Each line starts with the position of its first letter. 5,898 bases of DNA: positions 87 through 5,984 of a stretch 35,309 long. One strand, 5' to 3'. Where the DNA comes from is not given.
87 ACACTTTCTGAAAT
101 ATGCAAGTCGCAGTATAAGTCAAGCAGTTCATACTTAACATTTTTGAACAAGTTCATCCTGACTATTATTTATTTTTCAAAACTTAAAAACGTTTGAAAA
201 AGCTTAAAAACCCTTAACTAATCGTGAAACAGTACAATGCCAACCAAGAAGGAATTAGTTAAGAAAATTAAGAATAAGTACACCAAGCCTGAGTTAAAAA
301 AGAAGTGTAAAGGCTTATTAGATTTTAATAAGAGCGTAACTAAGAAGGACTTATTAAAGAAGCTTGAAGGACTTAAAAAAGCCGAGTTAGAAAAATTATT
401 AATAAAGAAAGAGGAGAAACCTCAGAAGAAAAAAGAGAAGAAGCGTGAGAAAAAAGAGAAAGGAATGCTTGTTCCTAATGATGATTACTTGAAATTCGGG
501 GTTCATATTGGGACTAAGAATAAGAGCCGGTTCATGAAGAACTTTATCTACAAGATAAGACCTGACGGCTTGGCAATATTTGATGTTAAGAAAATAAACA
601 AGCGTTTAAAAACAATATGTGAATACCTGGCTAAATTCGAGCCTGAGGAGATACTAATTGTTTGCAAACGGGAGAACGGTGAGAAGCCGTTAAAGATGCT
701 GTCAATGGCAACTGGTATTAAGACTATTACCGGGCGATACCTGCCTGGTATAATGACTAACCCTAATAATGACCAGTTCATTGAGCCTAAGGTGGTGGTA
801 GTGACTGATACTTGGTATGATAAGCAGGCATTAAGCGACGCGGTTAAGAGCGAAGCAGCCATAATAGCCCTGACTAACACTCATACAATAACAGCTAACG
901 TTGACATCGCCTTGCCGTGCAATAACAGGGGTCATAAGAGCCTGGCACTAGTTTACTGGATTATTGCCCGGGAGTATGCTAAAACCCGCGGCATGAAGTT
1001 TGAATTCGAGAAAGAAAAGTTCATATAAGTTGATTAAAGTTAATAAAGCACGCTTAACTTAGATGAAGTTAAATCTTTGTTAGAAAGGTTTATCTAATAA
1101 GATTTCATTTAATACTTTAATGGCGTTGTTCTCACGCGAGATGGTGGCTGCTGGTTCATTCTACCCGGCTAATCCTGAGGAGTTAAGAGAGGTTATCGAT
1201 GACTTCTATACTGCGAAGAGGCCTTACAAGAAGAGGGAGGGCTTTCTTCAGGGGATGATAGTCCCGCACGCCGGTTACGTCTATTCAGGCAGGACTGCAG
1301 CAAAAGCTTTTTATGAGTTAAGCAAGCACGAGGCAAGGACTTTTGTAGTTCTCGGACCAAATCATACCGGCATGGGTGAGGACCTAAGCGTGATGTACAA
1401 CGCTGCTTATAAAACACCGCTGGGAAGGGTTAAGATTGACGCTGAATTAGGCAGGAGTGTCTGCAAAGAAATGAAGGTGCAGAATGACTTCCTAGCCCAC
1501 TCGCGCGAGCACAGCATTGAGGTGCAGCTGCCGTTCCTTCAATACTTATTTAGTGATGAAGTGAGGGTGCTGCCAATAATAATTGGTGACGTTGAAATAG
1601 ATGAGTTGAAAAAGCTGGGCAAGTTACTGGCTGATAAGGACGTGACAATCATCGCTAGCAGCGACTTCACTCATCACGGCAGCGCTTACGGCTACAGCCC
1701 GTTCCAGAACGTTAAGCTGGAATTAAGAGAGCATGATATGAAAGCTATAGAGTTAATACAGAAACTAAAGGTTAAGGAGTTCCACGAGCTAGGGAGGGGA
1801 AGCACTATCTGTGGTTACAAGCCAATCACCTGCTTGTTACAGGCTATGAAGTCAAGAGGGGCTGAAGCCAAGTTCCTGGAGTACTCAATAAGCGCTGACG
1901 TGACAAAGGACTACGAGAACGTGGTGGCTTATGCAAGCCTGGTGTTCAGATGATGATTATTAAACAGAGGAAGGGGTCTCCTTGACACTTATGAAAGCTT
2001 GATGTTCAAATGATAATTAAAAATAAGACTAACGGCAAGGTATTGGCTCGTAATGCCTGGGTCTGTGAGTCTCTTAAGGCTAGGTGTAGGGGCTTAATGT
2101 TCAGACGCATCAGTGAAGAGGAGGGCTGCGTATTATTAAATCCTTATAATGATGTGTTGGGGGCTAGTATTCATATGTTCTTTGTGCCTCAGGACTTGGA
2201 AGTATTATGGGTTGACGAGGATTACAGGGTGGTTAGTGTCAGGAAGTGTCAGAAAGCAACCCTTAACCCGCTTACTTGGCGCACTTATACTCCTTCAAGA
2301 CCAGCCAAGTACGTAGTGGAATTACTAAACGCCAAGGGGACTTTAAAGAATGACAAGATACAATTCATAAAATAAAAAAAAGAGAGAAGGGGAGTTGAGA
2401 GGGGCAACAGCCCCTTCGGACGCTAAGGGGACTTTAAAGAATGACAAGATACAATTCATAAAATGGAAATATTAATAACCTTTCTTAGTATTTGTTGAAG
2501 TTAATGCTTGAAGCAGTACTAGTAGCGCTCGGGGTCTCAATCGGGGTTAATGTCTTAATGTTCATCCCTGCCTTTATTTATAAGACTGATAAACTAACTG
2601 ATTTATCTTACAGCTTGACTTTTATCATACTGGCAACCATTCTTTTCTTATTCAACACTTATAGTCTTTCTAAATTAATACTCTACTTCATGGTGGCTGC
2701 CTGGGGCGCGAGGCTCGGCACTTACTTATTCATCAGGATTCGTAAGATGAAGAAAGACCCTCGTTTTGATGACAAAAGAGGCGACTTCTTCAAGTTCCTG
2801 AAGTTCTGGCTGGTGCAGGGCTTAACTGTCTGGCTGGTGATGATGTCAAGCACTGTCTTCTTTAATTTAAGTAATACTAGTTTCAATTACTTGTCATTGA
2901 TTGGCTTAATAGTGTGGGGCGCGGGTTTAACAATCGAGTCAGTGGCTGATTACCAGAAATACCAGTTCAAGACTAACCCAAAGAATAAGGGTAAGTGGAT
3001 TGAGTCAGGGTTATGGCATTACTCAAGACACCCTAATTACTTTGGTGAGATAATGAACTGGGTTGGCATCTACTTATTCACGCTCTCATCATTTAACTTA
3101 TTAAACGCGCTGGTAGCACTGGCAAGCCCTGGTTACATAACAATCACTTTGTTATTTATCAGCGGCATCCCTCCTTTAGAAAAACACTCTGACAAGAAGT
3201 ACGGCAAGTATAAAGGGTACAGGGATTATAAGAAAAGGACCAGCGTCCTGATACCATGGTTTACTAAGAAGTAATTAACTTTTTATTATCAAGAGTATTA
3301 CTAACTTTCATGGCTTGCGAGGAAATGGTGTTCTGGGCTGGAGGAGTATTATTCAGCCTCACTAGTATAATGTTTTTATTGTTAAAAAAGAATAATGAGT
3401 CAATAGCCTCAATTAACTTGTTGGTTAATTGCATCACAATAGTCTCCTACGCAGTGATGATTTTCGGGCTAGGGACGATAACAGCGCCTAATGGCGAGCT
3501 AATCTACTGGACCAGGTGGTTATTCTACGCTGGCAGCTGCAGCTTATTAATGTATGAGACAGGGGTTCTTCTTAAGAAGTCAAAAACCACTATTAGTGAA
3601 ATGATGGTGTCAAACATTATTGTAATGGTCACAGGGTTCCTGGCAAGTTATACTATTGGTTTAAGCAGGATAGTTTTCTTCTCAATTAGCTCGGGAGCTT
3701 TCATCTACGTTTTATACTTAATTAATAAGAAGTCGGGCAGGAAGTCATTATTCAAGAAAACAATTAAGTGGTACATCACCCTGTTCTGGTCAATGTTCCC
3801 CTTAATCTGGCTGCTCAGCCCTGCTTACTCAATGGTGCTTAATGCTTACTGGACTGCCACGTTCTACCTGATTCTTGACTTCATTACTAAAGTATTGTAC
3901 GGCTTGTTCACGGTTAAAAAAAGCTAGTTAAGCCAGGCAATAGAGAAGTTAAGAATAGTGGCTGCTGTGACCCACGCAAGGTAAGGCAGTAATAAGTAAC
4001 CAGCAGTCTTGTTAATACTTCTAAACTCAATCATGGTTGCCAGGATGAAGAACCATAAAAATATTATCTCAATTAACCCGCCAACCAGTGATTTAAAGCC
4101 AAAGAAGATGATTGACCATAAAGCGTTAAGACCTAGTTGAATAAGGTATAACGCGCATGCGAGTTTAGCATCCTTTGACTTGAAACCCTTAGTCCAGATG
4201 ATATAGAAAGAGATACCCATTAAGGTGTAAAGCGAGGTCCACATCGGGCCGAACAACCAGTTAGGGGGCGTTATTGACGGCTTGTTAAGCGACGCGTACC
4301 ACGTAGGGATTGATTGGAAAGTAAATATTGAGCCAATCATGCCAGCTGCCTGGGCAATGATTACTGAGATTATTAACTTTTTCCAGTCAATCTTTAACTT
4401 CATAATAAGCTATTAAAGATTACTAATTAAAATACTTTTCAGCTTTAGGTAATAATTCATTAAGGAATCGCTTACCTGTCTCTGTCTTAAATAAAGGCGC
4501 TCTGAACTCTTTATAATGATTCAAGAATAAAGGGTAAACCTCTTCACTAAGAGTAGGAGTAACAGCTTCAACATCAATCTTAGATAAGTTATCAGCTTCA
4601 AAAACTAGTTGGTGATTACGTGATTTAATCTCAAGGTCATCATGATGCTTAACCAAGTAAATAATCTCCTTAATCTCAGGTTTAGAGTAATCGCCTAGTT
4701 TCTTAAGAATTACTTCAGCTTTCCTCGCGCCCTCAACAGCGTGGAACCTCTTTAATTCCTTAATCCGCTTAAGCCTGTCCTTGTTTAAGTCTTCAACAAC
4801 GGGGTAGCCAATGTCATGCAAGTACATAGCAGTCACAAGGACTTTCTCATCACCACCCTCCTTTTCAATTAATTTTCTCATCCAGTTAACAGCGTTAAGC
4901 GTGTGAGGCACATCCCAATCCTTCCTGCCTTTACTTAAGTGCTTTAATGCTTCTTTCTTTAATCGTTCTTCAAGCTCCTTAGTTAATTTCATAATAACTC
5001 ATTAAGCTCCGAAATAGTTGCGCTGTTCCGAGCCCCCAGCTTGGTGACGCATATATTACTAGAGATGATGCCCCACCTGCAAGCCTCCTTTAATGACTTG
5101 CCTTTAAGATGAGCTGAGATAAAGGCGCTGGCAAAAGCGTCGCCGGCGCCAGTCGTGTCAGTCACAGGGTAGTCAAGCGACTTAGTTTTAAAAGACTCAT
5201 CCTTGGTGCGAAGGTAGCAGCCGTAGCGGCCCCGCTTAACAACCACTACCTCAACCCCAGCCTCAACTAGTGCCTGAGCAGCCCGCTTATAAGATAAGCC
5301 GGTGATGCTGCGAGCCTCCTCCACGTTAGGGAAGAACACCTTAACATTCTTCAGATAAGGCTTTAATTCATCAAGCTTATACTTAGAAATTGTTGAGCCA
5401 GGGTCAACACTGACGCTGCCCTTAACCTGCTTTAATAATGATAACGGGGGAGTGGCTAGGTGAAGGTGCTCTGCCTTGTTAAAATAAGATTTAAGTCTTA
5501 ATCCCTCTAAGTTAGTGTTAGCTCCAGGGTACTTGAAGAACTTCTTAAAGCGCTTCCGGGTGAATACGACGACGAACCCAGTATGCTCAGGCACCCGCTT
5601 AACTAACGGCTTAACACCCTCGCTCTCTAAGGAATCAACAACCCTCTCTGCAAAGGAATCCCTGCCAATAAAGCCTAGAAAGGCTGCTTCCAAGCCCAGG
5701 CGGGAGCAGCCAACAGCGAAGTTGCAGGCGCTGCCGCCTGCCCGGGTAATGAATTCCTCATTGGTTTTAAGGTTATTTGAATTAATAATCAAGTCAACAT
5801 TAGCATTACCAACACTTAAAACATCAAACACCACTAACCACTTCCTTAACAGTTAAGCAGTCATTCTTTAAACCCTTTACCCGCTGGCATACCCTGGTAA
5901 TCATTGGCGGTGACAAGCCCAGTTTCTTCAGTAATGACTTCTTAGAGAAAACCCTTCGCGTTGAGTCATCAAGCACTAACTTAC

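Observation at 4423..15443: Two diverged nucleoside-phosphorylase plus ECF-transporter cassettes: candidate dedicated nucleoside uptake and salvage system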

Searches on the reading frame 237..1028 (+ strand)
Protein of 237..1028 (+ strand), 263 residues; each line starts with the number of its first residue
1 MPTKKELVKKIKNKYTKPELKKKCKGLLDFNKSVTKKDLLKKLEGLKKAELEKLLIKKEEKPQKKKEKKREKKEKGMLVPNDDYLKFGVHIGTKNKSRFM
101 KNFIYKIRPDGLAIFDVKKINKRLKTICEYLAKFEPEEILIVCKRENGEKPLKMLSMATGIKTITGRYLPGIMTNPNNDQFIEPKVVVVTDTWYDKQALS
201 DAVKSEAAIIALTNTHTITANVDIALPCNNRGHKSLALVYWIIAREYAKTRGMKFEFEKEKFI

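Call 9: search_protein_families(library=pfam, proteins=[window:237-1028:+], max_evalue=0.001)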
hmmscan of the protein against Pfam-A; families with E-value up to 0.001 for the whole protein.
window:237-1028:+ (263 aa): 1 family
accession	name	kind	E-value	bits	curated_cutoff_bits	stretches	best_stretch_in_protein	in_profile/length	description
PF00318.25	Ribosomal_S2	-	1.5e-15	57.5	26.1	2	85-176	2-96/216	Ribosomal protein S2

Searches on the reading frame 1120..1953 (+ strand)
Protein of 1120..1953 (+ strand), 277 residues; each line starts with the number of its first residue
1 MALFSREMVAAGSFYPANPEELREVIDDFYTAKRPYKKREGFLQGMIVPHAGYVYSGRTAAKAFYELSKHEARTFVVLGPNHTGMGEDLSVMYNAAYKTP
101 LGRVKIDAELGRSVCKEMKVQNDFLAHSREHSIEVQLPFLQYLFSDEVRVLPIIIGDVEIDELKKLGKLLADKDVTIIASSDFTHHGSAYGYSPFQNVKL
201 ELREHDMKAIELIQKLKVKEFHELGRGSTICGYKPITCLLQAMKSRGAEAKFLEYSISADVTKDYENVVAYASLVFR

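Call 9: search_protein_families(library=pfam, proteins=[window:1120-1953:+], max_evalue=0.001)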
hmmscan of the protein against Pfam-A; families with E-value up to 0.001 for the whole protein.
window:1120-1953:+ (277 aa): 1 family
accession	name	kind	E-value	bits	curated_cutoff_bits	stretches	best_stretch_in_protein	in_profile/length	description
PF01875.22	Memo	-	9.9e-73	245.1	27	1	8-275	2-269/269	Memo-like protein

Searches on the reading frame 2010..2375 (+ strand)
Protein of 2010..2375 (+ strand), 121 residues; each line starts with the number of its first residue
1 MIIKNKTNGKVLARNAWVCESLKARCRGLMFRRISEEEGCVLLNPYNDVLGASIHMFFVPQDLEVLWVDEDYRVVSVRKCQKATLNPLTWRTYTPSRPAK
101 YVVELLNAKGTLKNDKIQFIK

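Call 9: search_protein_families(library=pfam, proteins=[window:2010-2375:+], max_evalue=0.001)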
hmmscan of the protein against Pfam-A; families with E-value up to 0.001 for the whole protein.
window:2010-2375:+ (121 aa): 1 family
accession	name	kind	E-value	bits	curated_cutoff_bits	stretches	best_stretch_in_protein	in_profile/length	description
PF02643.20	DUF192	-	1.7e-08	34.9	27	1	17-106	4-79/96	Uncharacterized ACR, COG1430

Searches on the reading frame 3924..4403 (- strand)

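Call 9: search_protein_families(library=pfam, proteins=[window:3924-4403:-], max_evalue=0.001)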
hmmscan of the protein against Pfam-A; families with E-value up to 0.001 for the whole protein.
window:3924-4403:- (159 aa): 1 family
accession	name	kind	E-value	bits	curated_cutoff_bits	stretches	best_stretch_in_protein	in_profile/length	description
PF03073.20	TspO_MBR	-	3.3e-51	173.3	24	1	14-158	2-145/145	TspO/MBR family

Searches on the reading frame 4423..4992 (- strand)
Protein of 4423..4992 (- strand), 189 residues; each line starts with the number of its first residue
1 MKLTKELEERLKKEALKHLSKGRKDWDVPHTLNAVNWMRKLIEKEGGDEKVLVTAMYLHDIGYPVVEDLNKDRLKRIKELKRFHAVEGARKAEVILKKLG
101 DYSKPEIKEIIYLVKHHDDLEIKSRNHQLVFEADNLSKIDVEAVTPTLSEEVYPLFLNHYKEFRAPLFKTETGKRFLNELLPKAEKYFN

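Call 3: search_protein_families(library=pfam, proteins=[window:4423-4992:-], max_evalue=0.01)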
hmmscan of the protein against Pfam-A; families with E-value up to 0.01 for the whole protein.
window:4423-4992:- (189 aa): 1 family
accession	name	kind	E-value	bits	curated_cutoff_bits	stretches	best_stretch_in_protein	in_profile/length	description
PF01966.28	HD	-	4.4e-12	46.7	22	1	30-137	4-114/116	HD domain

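Call 4: search_protein_families(library=ncbifam, proteins=[window:4423-4992:-], max_evalue=0.01)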
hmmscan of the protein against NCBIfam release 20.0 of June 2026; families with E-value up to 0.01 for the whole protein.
window:4423-4992:- (189 aa): 3 families
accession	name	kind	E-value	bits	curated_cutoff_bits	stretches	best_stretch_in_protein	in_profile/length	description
TIGR00277.1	HDIG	domain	3.1e-06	27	27.6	1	29-93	7-66/84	HDIG domain-containing metalloprotein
NF007515.0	PRK10119.1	equivalog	0.0003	20.4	286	1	7-136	6-129/231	phosphohydrolase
TIGR02692.1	tRNA_CCA_actino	equivalog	0.0084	14.8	438.8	0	37-117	266-342/466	CCA tRNA nucleotidyltransferase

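Call 44: search_solved_structures(query=window:4423-4992:-, max_evalue=0.01, show_alignments=1)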
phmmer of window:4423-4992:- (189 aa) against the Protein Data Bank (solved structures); distinct sequences matched with E-value up to 0.01: 0.

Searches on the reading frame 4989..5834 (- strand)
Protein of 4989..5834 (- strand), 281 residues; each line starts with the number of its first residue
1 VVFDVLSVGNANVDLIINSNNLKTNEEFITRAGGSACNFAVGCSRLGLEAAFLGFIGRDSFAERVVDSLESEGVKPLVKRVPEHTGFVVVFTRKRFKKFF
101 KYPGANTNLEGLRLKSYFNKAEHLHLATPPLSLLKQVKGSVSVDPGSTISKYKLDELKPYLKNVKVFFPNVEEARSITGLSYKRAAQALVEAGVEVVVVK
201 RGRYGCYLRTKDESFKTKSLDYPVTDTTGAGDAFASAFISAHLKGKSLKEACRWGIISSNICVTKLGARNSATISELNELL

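Call 3: search_protein_families(library=pfam, proteins=[window:4989-5834:-], max_evalue=0.01)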
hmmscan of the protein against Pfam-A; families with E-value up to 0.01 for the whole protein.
window:4989-5834:- (281 aa): 2 families
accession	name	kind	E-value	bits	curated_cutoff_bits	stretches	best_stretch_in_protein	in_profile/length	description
PF00294.29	PfkB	-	3.7e-46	158.3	25.8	1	4-272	3-299/302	pfkB family carbohydrate kinase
PF08543.17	Phos_pyr_kin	-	2e-09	37.6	27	1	154-255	109-224/246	Phosphomethylpyrimidine kinase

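Call 4: search_protein_families(library=ncbifam, proteins=[window:4989-5834:-], max_evalue=0.01)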
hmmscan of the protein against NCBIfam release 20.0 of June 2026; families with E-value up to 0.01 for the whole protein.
window:4989-5834:- (281 aa): 29 families (the best 25 are shown)
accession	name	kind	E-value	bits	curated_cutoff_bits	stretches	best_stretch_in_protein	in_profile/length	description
TIGR04382.1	myo_inos_iolC_N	equivalog_domain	3.4e-33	115.3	300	2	158-275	183-303/309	5-dehydro-2-deoxygluconokinase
TIGR02152.1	D_ribokin_bact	equivalog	1.2e-32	113.5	299.65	1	7-273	3-291/298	ribokinase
NF041134.1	R1P_kin_Thcocales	equivalog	1.8e-28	99.8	500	1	3-271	1-271/291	ADP-dependent ribose-1-phosphate kinase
NF008353.0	PRK11142.1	equivalog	9.6e-28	97.6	341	1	7-273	7-294/307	ribokinase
NF053626.1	RibKinHalex1628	equivalog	6.6e-27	94.8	330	1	30-281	35-291/293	ATP-dependent ribose-1-phosphate kinase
NF040938.1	KDG_KDGal_kin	equivalog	2.5e-22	79.4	400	2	161-270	180-291/305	bifunctional 2-dehydro-3-deoxygluconokinase/2-dehydro-3-deoxygalactonokinase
TIGR03168.1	1-PFK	subfamily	8.2e-20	70.9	216.4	1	167-267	180-286/305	hexose kinase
NF006957.1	PRK09434.1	equivalog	1.4e-19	70.8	450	1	6-251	5-269/302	fructokinase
NF049991.1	TagKinase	equivalog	2.4e-19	69.3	420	1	33-279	41-313/321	tagatose kinase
NF041332.1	KDG_KDGal_kin_Halo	equivalog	4.8e-19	68.9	440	2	156-270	182-299/320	bifunctional 2-dehydro-3-deoxygluconokinase/2-dehydro-3-deoxygalactonokinase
TIGR03828.1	pfkB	equivalog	5.9e-19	68.2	292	1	168-271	181-292/305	1-phosphofructokinase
TIGR02198.1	rfaE_dom_I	equivalog_domain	1.1e-18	67.4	345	1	134-279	169-312/315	D-glycero-beta-D-manno-heptose-7-phosphate kinase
NF047869.1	myo_kin_aldol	exception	2.4e-17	62.6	600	2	3-75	7-81/586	bifunctional 5-dehydro-2-deoxygluconokinase/5-dehydro-2-deoxyphosphogluconate aldolase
NF041164.1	NucKinThplmales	equivalog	3.5e-16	59.3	450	1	9-264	8-273/295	nucleoside kinase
NF008454.0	PRK11316.1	equivalog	1.4e-15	56.8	521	2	133-278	166-309/475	bifunctional D-glycero-beta-D-manno-heptose-7-phosphate kinase/D-glycero-beta-D-manno-heptose 1-phosphate adenylyltransferase HldE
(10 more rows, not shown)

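Call 43: search_solved_structures(query=window:4989-5834:-, max_evalue=1e-8, show_alignments=1)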
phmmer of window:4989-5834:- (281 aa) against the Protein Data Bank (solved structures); distinct sequences matched with E-value up to 1e-8: 32.
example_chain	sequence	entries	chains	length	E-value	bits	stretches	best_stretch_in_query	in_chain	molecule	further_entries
3h49_A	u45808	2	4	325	2.3e-21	79.9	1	26-272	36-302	Ribokinase | Uncharacterized sugar kinase ydjH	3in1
1vm7_A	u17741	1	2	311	4.3e-19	72.4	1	5-274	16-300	ribokinase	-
1gqt_A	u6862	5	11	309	1.9e-17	67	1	7-272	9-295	RIBOKINASE | PROTEIN (RIBOKINASE)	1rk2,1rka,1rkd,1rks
2qcv_A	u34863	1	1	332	2.3e-16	63.5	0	189-271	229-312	Putative 5-dehydro-2-deoxygluconokinase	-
2c49_A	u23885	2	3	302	3.7e-16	62.8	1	32-269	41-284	SUGAR KINASE MJ0406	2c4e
3hj6_A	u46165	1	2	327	5.7e-16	62.2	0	3-109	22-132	Fructokinase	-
11bl_A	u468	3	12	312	1.6e-15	60.7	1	32-280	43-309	Ribokinase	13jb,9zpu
3ewm_A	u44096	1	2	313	3e-15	59.8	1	5-268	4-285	Uncharacterized sugar kinase PH1459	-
4x8f_A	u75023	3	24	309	3.3e-15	59.7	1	31-272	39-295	Ribokinase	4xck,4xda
4du5_A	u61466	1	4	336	3.7e-15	59.5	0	127-268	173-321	PfkB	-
4e3a_A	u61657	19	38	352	7.5e-15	58.5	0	163-277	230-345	sugar kinase protein | Probable sugar kinase protein | sugar kinase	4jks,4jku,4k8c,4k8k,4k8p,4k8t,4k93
5zwy_A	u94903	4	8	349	8.5e-15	58.3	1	28-270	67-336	Ribokinase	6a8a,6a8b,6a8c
3pl2_A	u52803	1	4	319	1.4e-14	57.6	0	165-266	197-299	Sugar kinase, ribokinase family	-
3gbu_A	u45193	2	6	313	5.7e-14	55.6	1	5-102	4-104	Uncharacterized sugar kinase PH1459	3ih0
8cqx_A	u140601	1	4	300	1.6e-13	54.2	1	5-273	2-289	Ribokinase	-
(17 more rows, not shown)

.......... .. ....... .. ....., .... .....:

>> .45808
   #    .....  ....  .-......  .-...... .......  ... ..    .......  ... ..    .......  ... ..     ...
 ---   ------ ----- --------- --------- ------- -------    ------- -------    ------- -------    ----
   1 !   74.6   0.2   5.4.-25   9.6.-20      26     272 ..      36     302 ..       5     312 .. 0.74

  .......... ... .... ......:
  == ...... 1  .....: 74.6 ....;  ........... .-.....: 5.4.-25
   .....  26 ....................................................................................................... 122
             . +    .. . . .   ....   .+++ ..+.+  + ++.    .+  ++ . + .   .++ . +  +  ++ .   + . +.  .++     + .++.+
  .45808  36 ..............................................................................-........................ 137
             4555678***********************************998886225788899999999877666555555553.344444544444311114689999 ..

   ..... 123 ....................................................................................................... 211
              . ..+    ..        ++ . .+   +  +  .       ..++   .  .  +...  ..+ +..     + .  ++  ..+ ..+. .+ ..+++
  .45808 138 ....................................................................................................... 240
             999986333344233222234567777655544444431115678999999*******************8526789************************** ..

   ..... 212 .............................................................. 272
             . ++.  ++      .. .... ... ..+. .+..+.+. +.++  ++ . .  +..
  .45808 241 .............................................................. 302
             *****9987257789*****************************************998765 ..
